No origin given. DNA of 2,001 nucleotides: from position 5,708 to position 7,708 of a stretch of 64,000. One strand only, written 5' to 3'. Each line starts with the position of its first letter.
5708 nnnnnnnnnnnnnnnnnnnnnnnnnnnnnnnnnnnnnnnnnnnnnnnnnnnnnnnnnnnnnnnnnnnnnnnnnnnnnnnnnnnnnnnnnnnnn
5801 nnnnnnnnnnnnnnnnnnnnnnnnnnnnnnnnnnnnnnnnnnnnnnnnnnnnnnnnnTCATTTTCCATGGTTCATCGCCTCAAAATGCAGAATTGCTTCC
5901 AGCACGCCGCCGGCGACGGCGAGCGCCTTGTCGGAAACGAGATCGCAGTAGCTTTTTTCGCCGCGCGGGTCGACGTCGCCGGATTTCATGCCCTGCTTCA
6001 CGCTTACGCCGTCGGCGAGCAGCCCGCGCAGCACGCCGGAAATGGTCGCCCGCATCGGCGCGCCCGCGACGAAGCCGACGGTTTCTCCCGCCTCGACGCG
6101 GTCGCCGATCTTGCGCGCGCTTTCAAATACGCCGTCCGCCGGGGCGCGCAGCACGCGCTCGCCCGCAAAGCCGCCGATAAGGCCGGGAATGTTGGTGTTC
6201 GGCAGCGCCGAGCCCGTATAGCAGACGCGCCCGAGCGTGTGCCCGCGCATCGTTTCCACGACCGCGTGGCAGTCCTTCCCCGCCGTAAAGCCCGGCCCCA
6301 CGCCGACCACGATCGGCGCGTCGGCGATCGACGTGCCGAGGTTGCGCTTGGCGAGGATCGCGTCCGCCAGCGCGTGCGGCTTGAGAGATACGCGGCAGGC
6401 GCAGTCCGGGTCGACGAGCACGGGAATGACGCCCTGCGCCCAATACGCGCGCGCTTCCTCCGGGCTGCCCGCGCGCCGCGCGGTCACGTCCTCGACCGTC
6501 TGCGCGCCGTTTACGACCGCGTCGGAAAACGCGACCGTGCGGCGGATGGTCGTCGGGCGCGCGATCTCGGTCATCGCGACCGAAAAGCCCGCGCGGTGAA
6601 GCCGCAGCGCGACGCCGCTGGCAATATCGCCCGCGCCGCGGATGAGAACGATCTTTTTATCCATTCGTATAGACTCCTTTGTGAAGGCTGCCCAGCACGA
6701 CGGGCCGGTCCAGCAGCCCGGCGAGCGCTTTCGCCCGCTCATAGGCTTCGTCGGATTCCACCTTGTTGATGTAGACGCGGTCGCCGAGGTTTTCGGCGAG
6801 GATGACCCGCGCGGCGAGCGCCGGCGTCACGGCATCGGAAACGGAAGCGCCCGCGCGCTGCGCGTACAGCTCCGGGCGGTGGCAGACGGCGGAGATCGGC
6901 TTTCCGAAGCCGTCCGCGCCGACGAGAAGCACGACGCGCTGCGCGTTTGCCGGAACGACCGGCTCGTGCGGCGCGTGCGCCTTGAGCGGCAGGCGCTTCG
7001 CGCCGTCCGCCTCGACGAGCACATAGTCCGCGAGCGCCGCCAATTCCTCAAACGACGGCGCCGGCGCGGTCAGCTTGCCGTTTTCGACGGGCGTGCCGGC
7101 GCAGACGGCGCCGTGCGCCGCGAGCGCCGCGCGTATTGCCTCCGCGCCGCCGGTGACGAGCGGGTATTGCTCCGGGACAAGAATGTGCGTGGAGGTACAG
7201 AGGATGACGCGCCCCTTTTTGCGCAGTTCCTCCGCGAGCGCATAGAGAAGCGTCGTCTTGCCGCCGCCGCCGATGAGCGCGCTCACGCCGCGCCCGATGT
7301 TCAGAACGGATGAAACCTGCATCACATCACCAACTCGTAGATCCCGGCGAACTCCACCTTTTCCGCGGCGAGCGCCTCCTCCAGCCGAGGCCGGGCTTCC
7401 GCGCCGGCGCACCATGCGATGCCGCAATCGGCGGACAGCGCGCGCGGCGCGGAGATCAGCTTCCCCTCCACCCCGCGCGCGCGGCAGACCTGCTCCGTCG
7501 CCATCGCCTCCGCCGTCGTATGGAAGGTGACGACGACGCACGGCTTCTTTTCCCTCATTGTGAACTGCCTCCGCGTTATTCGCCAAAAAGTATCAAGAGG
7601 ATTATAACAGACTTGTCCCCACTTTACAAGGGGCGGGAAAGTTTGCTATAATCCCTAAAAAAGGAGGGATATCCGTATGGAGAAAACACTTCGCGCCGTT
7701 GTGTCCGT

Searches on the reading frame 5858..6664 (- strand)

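Call 5: search_protein_families(library=pfam, proteins=[window:5858-6664:-])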
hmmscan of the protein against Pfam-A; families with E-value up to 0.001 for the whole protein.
window:5858-6664:- (268 aa): 0 families

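Call 6: search_protein_families(library=ncbifam, proteins=[window:5858-6664:-], max_evalue=0.01)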
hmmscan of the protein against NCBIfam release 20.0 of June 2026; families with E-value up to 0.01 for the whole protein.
window:5858-6664:- (268 aa): 2 families
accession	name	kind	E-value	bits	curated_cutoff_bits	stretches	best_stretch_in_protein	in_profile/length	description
TIGR03309.1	matur_yqeB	equivalog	1.8e-108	361.9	220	1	6-260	1-255/256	selenium-dependent molybdenum cofactor biosynthesis protein YqeB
NF004474.0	PRK05808.1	subfamily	0.0022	17.3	408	0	3-45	3-44/283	3-hydroxybutyryl-CoA dehydrogenase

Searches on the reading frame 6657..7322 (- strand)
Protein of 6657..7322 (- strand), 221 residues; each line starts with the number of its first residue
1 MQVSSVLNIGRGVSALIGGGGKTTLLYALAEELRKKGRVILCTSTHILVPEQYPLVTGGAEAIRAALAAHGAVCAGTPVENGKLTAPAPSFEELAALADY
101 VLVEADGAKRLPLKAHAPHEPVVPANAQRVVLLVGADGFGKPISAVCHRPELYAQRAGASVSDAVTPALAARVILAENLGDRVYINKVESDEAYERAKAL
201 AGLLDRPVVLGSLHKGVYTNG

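Call 5: search_protein_families(library=pfam, proteins=[window:6657-7322:-])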
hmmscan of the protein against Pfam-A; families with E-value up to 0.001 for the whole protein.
window:6657-7322:- (221 aa): 1 family
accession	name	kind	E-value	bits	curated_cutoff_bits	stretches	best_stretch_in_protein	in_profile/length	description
PF19842.5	YqeC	-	3.5e-40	138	27.6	1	15-151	2-145/145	YqeC protein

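Call 6: search_protein_families(library=ncbifam, proteins=[window:6657-7322:-], max_evalue=0.01)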
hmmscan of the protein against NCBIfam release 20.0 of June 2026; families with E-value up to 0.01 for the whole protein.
window:6657-7322:- (221 aa): 1 family
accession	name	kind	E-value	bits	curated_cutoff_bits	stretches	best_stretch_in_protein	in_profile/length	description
TIGR03172.2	TIGR03172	equivalog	3.5e-51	174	73.05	1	15-205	3-207/209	selenium cofactor biosynthesis protein YqeC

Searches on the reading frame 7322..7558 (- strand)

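Call 5: search_protein_families(library=pfam, proteins=[window:7322-7558:-])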
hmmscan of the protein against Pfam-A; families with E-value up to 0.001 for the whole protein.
window:7322-7558:- (78 aa): 1 family
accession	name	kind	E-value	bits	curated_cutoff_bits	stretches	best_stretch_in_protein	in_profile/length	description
PF11823.13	Se_S_carrier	-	5.7e-22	77.4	25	1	9-75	3-69/69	Putative Se/S carrier protein-like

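Call 6: search_protein_families(library=ncbifam, proteins=[window:7322-7558:-], max_evalue=0.01)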
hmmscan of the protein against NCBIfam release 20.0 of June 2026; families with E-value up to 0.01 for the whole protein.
window:7322-7558:- (78 aa): 0 families
